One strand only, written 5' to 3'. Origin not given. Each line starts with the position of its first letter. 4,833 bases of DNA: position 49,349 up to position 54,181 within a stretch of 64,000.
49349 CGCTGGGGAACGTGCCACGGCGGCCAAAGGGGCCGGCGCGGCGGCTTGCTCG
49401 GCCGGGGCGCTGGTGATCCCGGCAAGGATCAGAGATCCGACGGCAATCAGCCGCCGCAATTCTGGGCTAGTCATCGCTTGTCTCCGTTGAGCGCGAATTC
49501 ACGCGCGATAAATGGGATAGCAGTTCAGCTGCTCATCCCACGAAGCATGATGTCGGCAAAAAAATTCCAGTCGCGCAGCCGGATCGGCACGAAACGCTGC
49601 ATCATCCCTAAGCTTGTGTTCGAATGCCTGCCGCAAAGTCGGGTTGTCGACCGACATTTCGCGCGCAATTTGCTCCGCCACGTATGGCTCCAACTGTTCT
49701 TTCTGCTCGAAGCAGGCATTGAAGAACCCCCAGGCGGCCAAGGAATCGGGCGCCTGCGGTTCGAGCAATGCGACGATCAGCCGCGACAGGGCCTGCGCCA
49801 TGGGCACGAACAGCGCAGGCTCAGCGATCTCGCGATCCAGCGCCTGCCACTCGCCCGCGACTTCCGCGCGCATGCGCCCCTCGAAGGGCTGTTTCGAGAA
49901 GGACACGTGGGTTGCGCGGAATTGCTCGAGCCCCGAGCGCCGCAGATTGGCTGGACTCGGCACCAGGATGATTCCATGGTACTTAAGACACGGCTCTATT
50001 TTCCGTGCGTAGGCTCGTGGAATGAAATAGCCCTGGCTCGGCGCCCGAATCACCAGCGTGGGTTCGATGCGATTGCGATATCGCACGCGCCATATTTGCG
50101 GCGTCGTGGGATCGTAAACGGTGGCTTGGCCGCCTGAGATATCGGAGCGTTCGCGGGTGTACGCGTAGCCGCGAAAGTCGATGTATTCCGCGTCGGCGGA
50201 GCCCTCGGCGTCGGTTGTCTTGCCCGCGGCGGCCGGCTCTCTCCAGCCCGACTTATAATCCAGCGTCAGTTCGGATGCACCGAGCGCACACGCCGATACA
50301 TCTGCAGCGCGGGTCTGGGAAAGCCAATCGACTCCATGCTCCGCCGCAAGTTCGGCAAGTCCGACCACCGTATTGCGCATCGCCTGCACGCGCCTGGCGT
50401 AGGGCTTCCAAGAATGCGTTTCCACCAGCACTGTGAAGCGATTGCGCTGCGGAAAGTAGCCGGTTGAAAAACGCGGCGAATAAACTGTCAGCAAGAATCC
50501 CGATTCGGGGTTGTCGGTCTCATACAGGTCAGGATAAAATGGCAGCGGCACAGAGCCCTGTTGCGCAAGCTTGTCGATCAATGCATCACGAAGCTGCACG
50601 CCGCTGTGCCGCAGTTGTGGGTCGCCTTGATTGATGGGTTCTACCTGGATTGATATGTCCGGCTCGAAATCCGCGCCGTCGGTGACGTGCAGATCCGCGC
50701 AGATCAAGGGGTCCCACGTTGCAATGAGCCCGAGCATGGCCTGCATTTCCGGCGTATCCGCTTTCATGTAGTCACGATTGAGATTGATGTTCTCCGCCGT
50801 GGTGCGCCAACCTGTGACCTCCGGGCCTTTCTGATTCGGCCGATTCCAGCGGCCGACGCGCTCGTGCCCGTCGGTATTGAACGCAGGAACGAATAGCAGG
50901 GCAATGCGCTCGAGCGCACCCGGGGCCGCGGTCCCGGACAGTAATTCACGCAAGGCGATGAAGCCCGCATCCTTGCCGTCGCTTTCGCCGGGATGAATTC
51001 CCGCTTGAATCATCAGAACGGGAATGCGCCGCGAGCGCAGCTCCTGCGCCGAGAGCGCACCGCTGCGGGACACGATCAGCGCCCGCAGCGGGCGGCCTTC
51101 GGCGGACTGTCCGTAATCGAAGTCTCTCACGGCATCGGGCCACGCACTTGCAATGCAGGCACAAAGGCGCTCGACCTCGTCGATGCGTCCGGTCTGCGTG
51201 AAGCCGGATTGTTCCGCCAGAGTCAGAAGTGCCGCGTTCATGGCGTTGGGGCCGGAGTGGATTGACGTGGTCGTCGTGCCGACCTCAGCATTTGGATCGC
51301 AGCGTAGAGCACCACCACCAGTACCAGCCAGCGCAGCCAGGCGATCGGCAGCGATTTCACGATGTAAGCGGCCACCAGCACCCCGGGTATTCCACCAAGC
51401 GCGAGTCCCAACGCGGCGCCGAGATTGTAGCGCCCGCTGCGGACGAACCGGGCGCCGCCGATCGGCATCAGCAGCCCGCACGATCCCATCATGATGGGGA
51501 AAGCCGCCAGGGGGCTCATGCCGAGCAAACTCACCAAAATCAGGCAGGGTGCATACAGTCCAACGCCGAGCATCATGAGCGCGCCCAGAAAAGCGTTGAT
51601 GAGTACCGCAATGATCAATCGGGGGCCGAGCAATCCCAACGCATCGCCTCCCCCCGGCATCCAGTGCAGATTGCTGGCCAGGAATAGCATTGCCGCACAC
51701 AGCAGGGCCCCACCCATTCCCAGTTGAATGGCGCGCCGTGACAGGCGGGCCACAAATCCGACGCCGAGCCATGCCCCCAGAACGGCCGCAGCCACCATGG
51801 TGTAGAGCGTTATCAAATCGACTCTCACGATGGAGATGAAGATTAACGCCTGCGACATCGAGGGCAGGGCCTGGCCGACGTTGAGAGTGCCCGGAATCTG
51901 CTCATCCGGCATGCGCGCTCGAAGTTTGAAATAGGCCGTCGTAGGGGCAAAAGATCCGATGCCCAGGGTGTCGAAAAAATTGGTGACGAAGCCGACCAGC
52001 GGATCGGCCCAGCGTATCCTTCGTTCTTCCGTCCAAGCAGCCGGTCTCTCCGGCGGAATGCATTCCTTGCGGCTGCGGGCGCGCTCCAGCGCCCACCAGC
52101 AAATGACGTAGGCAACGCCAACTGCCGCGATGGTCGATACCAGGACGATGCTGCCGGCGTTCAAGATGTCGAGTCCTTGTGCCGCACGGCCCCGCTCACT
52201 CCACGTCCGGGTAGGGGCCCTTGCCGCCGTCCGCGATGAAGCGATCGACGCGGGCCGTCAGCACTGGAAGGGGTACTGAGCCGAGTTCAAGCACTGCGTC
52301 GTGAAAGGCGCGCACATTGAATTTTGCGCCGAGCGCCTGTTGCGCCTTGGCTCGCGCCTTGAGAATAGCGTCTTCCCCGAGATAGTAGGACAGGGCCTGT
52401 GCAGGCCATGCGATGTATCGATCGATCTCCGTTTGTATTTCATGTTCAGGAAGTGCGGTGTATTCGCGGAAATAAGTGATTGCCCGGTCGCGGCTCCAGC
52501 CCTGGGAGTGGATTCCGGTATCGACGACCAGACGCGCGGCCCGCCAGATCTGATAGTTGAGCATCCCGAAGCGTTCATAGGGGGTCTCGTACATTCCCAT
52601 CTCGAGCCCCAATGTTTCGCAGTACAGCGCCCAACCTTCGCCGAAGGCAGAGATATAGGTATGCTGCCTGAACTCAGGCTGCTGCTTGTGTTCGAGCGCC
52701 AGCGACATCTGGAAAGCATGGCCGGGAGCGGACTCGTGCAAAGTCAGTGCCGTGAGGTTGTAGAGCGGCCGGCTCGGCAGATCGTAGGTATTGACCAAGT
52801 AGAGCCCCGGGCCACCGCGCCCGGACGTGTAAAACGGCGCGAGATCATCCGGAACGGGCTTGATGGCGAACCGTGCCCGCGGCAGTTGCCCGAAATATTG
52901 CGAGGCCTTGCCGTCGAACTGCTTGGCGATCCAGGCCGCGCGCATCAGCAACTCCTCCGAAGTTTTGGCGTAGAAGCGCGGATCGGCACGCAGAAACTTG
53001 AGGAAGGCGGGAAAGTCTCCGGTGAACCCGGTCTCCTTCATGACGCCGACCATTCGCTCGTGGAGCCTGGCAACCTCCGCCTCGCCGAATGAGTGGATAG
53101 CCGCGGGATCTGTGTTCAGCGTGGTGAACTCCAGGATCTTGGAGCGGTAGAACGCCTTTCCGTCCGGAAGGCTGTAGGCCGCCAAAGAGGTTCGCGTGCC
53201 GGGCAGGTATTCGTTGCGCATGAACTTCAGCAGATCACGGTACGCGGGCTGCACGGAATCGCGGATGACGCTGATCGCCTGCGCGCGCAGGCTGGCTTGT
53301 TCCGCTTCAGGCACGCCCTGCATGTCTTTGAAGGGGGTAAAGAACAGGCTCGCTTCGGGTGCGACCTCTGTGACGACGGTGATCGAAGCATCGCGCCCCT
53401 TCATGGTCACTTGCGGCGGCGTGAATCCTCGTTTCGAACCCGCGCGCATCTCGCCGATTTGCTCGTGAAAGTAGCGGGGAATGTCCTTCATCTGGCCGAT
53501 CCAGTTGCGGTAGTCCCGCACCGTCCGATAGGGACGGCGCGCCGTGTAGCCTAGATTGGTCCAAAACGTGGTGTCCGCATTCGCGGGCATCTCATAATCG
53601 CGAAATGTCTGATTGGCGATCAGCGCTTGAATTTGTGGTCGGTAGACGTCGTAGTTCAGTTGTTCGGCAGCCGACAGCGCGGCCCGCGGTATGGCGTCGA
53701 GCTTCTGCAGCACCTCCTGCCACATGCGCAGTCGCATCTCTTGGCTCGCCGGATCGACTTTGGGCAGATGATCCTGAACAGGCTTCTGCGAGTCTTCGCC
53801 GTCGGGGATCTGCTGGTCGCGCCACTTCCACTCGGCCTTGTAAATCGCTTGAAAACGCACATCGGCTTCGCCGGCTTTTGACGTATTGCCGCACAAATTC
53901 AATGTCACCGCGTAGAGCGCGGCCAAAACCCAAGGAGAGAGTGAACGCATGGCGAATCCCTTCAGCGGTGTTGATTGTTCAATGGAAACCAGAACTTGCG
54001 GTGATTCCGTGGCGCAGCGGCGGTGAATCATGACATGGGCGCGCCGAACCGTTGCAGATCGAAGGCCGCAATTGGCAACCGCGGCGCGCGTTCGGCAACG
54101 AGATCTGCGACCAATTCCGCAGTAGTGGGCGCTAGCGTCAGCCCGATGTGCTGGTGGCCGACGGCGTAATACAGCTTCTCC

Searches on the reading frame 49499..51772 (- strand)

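Call 63: search_protein_families(library=pfam, max_evalue=0.00001, proteins=[window:49499-51772:-])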
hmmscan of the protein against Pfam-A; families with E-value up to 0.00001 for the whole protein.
window:49499-51772:- (757 aa): 1 family
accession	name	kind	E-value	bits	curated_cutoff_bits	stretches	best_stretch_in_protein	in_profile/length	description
PF00246.29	Peptidase_M14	-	1.1e-16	61.8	21.6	1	201-337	2-135/286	Zinc carboxypeptidase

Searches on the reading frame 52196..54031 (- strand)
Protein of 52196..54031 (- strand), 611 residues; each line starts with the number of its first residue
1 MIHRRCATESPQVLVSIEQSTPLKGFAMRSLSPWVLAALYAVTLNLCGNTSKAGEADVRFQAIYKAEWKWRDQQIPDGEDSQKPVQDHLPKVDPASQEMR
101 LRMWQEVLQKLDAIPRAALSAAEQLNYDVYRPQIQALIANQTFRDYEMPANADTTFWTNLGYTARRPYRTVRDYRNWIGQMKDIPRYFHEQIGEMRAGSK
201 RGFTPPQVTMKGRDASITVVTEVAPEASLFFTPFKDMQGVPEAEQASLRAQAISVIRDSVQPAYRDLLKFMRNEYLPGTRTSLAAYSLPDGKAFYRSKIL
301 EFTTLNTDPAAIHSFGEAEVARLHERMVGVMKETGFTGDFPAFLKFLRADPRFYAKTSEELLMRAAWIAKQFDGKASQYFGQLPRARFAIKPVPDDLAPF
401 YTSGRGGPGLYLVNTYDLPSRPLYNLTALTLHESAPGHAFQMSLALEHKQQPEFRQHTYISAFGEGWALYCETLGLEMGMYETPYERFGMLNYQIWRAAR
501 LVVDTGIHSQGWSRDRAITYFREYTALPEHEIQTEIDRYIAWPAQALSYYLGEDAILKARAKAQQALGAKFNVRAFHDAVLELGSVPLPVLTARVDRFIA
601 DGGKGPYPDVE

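Call 63: search_protein_families(library=pfam, max_evalue=0.00001, proteins=[window:52196-54031:-])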
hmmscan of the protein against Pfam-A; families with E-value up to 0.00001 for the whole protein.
window:52196-54031:- (611 aa): 1 family
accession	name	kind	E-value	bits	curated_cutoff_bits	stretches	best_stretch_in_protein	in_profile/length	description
PF05960.17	DUF885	-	8.5e-151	504.6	32.4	1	86-595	13-532/532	Bacterial protein of unknown function (DUF885)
